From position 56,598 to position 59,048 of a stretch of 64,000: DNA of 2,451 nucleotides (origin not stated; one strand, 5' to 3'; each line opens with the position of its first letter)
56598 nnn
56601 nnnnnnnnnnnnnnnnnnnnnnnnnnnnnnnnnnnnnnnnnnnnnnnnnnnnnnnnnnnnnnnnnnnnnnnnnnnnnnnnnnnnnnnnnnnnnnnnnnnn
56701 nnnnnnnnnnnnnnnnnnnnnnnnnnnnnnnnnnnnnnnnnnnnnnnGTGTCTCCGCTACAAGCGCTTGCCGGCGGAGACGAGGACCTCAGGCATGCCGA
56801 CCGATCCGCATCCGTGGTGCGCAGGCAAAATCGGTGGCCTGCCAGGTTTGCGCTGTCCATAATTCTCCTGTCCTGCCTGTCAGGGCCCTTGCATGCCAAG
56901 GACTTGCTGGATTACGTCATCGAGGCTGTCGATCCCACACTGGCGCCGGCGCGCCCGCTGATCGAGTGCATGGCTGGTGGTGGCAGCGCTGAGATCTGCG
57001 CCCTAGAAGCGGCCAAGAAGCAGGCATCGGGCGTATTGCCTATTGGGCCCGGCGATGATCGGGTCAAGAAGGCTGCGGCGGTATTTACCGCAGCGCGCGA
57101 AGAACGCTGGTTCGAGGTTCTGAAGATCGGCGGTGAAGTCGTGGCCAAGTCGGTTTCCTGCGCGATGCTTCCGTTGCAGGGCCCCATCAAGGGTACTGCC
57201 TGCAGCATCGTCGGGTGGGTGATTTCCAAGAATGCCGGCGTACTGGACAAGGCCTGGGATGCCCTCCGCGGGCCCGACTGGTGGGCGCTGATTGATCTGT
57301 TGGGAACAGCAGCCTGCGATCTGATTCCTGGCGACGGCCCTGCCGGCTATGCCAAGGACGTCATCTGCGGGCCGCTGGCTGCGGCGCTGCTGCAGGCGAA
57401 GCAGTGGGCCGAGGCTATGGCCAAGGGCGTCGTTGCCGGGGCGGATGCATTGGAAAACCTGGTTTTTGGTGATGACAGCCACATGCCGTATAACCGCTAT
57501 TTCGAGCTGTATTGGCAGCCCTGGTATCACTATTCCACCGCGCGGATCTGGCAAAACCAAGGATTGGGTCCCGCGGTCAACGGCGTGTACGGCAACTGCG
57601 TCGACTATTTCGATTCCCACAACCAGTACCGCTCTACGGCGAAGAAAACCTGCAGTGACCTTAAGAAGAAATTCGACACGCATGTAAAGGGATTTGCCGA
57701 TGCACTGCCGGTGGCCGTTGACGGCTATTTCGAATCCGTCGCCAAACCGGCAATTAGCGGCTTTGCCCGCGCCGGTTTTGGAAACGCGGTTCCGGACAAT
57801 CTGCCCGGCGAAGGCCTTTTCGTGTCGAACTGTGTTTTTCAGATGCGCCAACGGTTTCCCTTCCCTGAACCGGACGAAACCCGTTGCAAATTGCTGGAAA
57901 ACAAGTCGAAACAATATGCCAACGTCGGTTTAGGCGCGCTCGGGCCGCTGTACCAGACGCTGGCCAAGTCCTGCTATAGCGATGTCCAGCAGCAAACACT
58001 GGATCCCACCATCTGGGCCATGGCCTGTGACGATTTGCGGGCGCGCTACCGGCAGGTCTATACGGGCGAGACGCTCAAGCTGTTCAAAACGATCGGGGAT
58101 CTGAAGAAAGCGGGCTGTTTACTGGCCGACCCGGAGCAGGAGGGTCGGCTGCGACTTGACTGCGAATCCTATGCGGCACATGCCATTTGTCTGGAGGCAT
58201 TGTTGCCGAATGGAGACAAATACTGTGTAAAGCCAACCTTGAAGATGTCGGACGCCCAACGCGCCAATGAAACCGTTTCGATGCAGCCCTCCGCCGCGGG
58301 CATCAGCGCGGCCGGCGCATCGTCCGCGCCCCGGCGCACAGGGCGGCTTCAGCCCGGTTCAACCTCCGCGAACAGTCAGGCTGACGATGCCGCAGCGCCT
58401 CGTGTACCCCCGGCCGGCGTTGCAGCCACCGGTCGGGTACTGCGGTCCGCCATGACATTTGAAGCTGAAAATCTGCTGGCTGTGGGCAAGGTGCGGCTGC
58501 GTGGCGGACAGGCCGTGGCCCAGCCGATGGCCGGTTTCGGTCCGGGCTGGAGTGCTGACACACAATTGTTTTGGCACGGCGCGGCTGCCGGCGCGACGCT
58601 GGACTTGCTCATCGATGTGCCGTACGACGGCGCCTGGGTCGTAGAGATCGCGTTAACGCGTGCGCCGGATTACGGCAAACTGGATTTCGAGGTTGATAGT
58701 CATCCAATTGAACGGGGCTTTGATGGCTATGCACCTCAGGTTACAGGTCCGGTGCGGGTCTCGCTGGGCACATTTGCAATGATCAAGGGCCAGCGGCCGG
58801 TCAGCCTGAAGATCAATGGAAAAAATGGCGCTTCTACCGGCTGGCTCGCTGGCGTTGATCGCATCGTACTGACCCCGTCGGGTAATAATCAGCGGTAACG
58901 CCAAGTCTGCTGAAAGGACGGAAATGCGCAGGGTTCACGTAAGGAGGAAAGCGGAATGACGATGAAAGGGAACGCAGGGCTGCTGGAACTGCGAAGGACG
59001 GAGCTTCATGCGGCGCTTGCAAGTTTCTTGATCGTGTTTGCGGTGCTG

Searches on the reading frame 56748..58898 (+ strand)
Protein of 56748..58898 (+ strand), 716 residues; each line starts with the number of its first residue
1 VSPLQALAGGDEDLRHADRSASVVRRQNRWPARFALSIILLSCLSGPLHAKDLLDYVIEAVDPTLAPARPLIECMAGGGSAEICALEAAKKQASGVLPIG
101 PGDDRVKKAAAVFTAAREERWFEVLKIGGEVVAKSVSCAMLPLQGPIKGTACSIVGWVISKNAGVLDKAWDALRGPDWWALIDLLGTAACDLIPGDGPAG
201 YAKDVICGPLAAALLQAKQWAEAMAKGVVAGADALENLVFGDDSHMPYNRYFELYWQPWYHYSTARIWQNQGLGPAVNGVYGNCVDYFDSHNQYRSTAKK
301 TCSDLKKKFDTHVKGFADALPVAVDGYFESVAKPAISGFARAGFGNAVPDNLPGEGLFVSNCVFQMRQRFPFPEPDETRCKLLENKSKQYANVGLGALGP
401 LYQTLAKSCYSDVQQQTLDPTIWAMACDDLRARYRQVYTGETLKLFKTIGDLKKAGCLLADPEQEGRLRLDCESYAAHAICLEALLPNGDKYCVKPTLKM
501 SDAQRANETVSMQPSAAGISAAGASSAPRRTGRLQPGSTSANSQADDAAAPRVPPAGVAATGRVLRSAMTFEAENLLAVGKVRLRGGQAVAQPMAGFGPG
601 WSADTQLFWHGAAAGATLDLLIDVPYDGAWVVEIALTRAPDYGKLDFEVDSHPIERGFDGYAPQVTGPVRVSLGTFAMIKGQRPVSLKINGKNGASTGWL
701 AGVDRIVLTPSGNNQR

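Call 10: search_protein_families(library=pfam, proteins=[window:56748-58898:+], max_evalue=0.1)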
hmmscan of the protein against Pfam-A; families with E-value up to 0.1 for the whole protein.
window:56748-58898:+ (716 aa): 0 families

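Call 11: search_protein_families(library=ncbifam, proteins=[window:56748-58898:+], max_evalue=0.1)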
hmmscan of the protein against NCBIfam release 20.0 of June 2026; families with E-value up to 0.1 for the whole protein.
window:56748-58898:+ (716 aa): 0 families

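Call 14: find_homologous_proteins(query=window:56748-58898:+)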
Query window:56748-58898:+ (716 aa): 61 proteins with E <= 0.001 among 8000 candidates.
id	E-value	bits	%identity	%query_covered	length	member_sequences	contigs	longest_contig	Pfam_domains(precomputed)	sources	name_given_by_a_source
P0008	0.0e+0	1130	73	92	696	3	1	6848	-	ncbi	-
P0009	0.0e+0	1118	72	95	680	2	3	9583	-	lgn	-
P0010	0.0e+0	1093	70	93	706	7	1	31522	-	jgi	jgi:hypothetical protein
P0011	0.0e+0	1066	68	95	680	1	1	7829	-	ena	-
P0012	0.0e+0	1015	65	95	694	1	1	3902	-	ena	-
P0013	5.6e-298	1008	65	92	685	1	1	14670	-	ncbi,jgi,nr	ncbi:MAG: hypothetical protein MUE63_02225 [Xanthomonadales bacterium]|jgi:hypothetical protein|nr:h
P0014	5.5e-295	999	66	94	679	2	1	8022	-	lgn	-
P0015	7.1e-294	995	65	95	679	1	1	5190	-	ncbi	-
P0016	1.6e-291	987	64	93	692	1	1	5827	-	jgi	jgi:hypothetical protein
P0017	7.1e-287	972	63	93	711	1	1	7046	-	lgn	-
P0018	5.5e-286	969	64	92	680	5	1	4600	-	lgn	-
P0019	3.0e-285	966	62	96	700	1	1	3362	-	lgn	-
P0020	1.0e-278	945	62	94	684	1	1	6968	-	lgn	-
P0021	1.3e-277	941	62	93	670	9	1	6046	-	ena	-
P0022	7.7e-277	939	63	93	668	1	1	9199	-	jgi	jgi:hypothetical protein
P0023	5.8e-269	913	62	93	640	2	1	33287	-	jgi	jgi:hypothetical protein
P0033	2.7e-228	778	54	95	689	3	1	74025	-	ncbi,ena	-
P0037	2.4e-223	762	54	93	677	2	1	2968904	-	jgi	jgi:hypothetical protein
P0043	5.2e-212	724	48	95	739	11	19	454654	-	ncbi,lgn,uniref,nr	ncbi:hypothetical protein [Solemya velum gill symbiont]|uniref:hypothetical protein n=1 Tax=Solemya 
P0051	3.9e-86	308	38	60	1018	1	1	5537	-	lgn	-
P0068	3.4e-44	170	30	64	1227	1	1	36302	PF07705.18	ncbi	-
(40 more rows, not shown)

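Call 15: find_encoding_contigs(protein=P0010, flank=8000, max_places=2)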
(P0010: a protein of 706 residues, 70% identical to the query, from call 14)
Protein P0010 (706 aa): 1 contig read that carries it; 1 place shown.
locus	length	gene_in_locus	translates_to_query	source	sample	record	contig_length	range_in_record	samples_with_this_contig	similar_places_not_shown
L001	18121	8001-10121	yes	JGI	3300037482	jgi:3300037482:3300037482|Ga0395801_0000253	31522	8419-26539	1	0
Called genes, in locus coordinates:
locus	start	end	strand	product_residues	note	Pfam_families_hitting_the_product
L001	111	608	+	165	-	PF04306:DUF456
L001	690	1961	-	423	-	PF00291:PALP, PF24857:THR4_C (weak)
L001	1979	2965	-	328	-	PF00288:GHMP_kinases_N, PF08544:GHMP_kinases_C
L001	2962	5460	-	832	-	PF00696:AA_kinase, PF01842:ACT (faint), PF13840:ACT_7 (weak), PF22468:ACT_9, PF03447:NAD_binding_3, PF00742:Homoserine_dh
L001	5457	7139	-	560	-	PF13522:GATase_6, PF13537:GATase_7, PF12481:DUF3700, PF00733:Asn_synthase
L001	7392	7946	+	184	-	-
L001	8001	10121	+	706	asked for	-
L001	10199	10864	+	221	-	-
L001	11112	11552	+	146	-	PF12276:DUF3617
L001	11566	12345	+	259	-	-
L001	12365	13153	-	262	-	PF01435:Peptidase_M48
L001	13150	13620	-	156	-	PF08239:SH3_3 (faint)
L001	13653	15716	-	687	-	PF05226:CHASE2, PF00211:Guanylate_cyc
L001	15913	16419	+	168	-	-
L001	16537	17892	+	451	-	-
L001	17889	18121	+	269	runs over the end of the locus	-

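Call 16: find_encoding_contigs(protein=P0037, flank=8000, max_places=2)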
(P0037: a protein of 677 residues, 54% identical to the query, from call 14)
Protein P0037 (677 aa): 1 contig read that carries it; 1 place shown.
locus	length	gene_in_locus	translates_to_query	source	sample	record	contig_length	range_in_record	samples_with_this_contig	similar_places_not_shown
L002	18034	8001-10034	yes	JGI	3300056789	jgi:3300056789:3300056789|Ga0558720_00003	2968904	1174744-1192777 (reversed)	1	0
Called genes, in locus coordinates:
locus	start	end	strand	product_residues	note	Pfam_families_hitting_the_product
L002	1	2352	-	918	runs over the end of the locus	PF02739:5_3_exonuc_N, PF01367:5_3_exonuc, PF01612:DNA_pol_A_exo1, PF22619:DNA_polI_exo1, PF00476:DNA_pol_A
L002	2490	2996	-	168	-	-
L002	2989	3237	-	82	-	-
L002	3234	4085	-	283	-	PF00850:Hist_deacetyl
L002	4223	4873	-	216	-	-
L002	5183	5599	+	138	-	PF13411:MerR_1, PF00376:MerR (faint)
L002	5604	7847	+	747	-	PF08487:VIT, PF00092:VWA, PF13519:VWA_2, PF13768:VWA_3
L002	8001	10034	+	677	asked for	-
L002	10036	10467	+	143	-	-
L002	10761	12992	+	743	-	PF19313:DUF5916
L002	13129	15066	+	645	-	PF03979:Sigma70_r1_1, PF00140:Sigma70_r1_2, PF04546:Sigma70_ner, PF04542:Sigma70_r2, PF04539:Sigma70_r3, PF04545:Sigma70_r4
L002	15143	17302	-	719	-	PF00141:peroxidase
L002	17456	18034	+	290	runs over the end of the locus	PF01040:UbiA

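Call 17: find_encoding_contigs(protein=P0043, flank=8000, max_places=2)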
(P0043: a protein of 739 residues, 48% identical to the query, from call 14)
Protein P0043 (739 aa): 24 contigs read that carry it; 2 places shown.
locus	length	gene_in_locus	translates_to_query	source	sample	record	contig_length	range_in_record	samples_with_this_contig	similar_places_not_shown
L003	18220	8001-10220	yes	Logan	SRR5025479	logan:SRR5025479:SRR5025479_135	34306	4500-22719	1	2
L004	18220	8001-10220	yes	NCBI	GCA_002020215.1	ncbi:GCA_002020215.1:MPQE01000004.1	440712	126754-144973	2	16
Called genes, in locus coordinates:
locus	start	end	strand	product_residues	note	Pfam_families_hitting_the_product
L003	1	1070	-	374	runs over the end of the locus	PF00072:Response_reg, PF13487:HD_5, PF01966:HD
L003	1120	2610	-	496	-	PF00072:Response_reg, PF01627:Hpt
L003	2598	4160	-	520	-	PF00989:PAS, PF13426:PAS_9, PF08447:PAS_3, PF00989:PAS, PF08448:PAS_4, PF13426:PAS_9, PF00512:HisKA, PF02518:HATPase_c, +2 more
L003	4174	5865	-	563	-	PF00497:SBP_bac_3, PF12974:Phosphonate-bd (faint), PF00497:SBP_bac_3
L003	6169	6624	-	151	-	PF07386:DUF1499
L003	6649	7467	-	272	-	-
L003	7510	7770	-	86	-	-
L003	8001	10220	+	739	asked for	-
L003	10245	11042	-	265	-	PF00520:Ion_trans, PF07885:Ion_trans_2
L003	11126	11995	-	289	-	PF00005:ABC_tran, PF13304:AAA_21 (faint)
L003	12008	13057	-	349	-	PF00528:BPD_transp_1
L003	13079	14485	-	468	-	PF13379:NMT1_2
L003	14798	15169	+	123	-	-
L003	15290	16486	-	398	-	-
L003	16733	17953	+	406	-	PF13439:Glyco_transf_4 (faint), PF00534:Glycos_transf_1, PF13692:Glyco_trans_1_4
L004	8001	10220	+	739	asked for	-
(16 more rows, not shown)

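Call 22: find_encoding_contigs(protein=window:56748-58898:+, flank=10000, max_places=3)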
Protein window:56748-58898:+ (716 aa): no gene with exactly this product is on record in the collection.

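Call 23: find_encoding_contigs(protein=P0008, flank=8000, max_places=2)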
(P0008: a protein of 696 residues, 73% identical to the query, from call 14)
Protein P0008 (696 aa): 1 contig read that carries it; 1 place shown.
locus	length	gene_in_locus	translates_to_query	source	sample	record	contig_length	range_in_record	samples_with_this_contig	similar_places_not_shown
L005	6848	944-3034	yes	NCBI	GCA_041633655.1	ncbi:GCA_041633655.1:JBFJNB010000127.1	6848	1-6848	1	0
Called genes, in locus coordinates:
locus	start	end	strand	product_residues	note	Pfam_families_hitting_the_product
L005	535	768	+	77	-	-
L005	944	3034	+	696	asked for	-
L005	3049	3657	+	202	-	-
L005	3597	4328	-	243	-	-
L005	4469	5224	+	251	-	PF03009:GDPD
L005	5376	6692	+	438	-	PF03349:Toluene_X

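Call 51: predict_structure(alignment_id=A1)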
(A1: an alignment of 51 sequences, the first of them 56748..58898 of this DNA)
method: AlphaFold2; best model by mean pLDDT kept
length: 716 residues; sequences in the alignment: 51
mean_pLDDT: 80.5   pTM: 0.53
mean pLDDT of the five models: 80.5, 80.1, 80.0, 78.9, 76.3
residues with pLDDT >= 90: 375; 70-90: 157; 50-70: 89; < 50: 95
segments of 3 or more residues with pLDDT < 50: 1-29, 43-49, 511-564, 713-716
pLDDT, mean of each block of 10 residues (from residue 1): 40 41 42 58 47 91 93 86 82 69 91 89 93 90 73 84 83 65 71 61 64 68 62 67 79 94 96 94 95 95 96 91 88 90 87 93 91 90 93 86 95 94 95 94 94 96 91 91 90 85 56 38 34 34 34 38 67 96 96 93 95 95 94 98 98 96 95 96 97 95 97 53
secondary structure, 60 per line:
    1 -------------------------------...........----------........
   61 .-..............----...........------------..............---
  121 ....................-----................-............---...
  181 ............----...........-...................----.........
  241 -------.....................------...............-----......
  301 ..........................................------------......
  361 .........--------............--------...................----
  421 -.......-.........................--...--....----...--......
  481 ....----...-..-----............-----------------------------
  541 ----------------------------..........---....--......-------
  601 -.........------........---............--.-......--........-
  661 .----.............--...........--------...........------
elements in order (helices of 4 or more, strands of 3 or more residues): H32-42 H53-61 H63-76 H81-91 H104-117 H121-140 H146-161 H163-174 H178-192 H197-207 H209-227 H232-240 H248-268 H275-289 H295-342 H355-369 H378-389 H398-416 H422-428 H430-454 E457-459 H462-465 E470-472 H475-484 H500-511 E569-572 H573-578 E582-585 E588-593 E605-610 E617-624 E628-639 E644-649 E652-659 E666-678 E681-691 E700-710

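Call 55: fold_search(model_id=the predicted structure, library=pdb)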
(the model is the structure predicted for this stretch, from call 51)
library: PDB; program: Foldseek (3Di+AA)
matches with E <= 10: 1359; with E <= 0.001: 73
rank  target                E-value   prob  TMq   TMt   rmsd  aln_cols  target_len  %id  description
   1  7ehg_C                5.1e-09  1.00  0.17  0.83   3.1       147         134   21  Crystal Structure of MiXBM (released 2022-03-30)
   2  7ehg_E                8.0e-09  1.00  0.17  0.83   3.1       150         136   21  Crystal Structure of MiXBM (released 2022-03-30)
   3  7ehg_F                1.4e-08  1.00  0.17  0.83   3.2       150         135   21  Crystal Structure of MiXBM (released 2022-03-30)
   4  7ehg_B                2.2e-08  1.00  0.17  0.83   3.0       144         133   22  Crystal Structure of MiXBM (released 2022-03-30)
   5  7ehg_G                2.5e-08  1.00  0.17  0.83   3.1       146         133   21  Crystal Structure of MiXBM (released 2022-03-30)
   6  7ehg_A                3.4e-08  1.00  0.17  0.84   3.1       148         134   21  Crystal Structure of MiXBM (released 2022-03-30)
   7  6f2p                  3.2e-07  1.00  0.18  0.12   2.6       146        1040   18  Structure of Paenibacillus xanthan lyase to 2.6 A resolution (released 2018-12-05)
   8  3zm8_A                3.2e-06  1.00  0.15  0.24   4.0       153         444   18  Crystal structure of Podospora anserina GH26-CBM35 beta-(1,4)- mannanase (released 2013-04-17)
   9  4qaw_H                8.7e-06  1.00  0.16  0.21   5.3       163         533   18  Structure of modular Xyn30D from Paenibacillus barcinonensis (released 2014-10-08)
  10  4qaw_C                1.1e-05  1.00  0.16  0.21   4.3       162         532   18  Structure of modular Xyn30D from Paenibacillus barcinonensis (released 2014-10-08)
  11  4qaw_B                1.4e-05  1.00  0.16  0.21   4.5       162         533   18  Structure of modular Xyn30D from Paenibacillus barcinonensis (released 2014-10-08)
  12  4qaw_E                1.4e-05  1.00  0.16  0.21   4.7       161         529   17  Structure of modular Xyn30D from Paenibacillus barcinonensis (released 2014-10-08)
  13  4qaw_A                1.6e-05  1.00  0.17  0.21   5.2       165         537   18  Structure of modular Xyn30D from Paenibacillus barcinonensis (released 2014-10-08)
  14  2cdo_C                1.6e-05  1.00  0.15  0.64   4.0       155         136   17  structure of agarase carbohydrate binding module in complex with neoagarohexaose (released 2006-02-16)
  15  4qaw_D                1.8e-05  1.00  0.16  0.22   4.7       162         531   17  Structure of modular Xyn30D from Paenibacillus barcinonensis (released 2014-10-08)
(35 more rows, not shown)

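Call 56: search_solved_structures(query=A1, max_evalue=10)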
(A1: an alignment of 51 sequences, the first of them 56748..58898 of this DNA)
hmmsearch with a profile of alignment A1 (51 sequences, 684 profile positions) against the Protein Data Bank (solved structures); distinct sequences matched with E-value up to 10: 4.
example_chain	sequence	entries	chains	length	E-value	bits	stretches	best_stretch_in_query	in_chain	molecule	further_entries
7ehg_A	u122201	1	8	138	0.00037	22.5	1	569-680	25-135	MiXBM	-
9l94_i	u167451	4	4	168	0.8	11.5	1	499-617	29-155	Large ribosomal subunit protein uL15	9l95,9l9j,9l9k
9nri_BD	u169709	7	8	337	1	11.1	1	294-353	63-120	Large ribosomal subunit protein uL3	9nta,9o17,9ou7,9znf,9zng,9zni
5wlc_LJ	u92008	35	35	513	1.3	10.7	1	502-607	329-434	Utp15 | U3 small nucleolar RNA-associated protein 15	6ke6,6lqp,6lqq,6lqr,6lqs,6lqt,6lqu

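Call 60: find_encoding_contigs(protein=P0033, flank=7000, max_places=1)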
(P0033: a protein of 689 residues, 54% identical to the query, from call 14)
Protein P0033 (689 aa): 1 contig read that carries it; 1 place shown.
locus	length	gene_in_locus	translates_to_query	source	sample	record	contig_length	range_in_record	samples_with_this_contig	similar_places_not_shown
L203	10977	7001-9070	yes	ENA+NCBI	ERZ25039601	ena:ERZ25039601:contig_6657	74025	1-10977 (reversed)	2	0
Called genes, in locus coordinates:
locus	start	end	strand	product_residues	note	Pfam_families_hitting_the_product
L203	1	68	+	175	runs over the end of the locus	PF00691:OmpA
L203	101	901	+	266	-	PF16331:TolA_bind_tri, PF13512:TPR_18 (weak), PF13525:YfiO, PF13432:TPR_16 (weak), PF13174:TPR_6 (weak), PF13424:TPR_12 (weak), PF13432:TPR_16 (weak), PF13174:TPR_6 (weak), +5 more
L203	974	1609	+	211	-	PF04055:Radical_SAM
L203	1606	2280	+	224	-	PF00733:Asn_synthase (weak), PF06508:QueC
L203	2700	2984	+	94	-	PF05015:HigB-like_toxin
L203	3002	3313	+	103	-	PF01381:HTH_3 (weak)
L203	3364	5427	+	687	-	PF05226:CHASE2, PF00211:Guanylate_cyc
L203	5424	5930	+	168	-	PF08239:SH3_3 (weak)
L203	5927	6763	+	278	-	PF01435:Peptidase_M48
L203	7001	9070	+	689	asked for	-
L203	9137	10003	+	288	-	-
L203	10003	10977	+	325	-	?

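Call 70: search_protein_families(library=padloc, proteins=[window:56748-58898:+], max_evalue=0.01)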
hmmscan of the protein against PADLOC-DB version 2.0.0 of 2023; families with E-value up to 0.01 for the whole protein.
window:56748-58898:+ (716 aa): 0 families

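Call 71: search_protein_families(library=phrogs, proteins=[window:56748-58898:+], max_evalue=0.01)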
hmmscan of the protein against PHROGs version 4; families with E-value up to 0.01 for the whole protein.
window:56748-58898:+ (716 aa): 0 families
